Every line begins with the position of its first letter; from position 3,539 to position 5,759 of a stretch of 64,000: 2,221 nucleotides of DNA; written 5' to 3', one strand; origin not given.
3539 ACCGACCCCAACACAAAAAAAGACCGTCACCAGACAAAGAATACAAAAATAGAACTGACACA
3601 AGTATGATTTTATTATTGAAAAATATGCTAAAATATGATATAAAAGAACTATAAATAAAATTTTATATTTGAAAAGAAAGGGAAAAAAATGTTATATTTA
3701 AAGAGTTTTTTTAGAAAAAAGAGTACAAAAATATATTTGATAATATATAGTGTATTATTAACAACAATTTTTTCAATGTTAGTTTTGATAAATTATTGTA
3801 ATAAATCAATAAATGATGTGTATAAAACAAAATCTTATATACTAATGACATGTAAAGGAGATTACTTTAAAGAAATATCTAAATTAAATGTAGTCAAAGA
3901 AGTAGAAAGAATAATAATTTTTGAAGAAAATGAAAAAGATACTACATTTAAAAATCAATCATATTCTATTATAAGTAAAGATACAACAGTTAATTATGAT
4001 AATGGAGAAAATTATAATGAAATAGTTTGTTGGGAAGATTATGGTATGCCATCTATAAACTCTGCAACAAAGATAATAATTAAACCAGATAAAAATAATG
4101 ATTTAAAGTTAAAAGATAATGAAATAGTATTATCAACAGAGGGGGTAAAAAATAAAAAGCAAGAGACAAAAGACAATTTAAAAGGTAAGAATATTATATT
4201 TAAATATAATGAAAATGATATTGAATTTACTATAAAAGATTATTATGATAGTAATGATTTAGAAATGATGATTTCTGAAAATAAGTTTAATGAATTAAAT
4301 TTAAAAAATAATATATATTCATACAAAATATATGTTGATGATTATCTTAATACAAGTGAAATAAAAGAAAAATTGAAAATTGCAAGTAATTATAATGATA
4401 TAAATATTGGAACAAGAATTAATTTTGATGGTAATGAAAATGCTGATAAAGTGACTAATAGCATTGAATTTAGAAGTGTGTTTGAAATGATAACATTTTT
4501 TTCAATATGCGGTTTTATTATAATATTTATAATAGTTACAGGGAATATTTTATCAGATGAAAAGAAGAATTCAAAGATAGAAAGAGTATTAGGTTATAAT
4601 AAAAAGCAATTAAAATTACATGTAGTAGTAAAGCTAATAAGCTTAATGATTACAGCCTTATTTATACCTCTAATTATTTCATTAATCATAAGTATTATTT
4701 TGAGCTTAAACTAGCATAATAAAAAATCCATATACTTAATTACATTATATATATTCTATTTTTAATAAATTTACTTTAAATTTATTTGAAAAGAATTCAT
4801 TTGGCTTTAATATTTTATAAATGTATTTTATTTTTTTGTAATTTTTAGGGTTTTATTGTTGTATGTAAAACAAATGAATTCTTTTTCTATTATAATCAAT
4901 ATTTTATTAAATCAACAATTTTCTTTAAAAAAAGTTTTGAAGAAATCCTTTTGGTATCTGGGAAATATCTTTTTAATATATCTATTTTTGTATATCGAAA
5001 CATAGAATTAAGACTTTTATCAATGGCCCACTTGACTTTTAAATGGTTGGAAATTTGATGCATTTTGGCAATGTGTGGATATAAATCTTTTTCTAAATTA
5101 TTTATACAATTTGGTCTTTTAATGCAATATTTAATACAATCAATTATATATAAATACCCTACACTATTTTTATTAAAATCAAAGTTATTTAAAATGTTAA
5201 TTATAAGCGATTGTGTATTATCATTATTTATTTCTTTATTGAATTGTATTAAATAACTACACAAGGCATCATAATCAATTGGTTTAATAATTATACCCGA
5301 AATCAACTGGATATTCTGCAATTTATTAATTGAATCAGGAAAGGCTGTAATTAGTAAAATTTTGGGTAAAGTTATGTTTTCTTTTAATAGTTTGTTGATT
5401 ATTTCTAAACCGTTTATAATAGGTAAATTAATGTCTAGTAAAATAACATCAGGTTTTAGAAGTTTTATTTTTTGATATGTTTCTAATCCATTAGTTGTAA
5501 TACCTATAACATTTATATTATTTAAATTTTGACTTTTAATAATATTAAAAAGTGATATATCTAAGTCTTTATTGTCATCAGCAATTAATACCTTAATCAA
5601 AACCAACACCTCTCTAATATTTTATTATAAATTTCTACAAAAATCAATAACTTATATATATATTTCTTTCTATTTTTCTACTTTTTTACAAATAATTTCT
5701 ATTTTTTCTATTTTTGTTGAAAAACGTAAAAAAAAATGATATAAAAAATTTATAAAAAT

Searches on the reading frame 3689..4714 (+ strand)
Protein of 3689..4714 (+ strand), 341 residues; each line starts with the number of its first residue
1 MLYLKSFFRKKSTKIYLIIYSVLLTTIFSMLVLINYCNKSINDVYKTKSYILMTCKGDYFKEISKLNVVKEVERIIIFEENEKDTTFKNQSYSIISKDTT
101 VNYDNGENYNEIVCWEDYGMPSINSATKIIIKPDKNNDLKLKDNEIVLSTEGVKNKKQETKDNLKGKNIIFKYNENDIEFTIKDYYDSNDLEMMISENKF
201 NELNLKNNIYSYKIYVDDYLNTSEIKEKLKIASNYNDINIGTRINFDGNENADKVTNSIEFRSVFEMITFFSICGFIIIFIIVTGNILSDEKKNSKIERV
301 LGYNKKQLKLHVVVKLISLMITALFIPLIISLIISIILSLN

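Call 56: search_protein_families(library=pfam, proteins=[window:3689-4714:+], max_evalue=0.001)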
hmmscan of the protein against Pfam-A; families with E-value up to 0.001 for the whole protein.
window:3689-4714:+ (341 aa): 1 family
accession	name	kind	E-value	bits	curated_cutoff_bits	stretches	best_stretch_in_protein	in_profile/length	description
PF02687.27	FtsX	-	0.0002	21.9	25.5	1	268-338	3-73/120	FtsX-like permease C-terminal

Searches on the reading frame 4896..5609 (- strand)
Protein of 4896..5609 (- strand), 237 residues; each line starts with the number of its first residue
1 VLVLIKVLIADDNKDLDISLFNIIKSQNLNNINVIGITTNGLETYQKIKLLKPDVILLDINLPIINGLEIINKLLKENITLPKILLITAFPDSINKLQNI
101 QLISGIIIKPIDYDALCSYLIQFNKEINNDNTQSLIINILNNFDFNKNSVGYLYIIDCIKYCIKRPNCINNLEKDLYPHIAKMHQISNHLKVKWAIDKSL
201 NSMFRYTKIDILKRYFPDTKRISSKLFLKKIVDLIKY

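Call 56: search_protein_families(library=pfam, proteins=[window:4896-5609:-], max_evalue=0.001)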
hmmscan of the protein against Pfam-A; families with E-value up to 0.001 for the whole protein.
window:4896-5609:- (237 aa): 2 families
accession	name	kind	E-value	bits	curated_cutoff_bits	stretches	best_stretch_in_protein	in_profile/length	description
PF00072.30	Response_reg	-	5.1e-15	56.1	30.2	1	7-119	1-109/111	Response regulator receiver domain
PF08769.17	Spo0A_C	-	2.8e-10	40.6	25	1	136-218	1-82/104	Sporulation initiation factor Spo0A C terminal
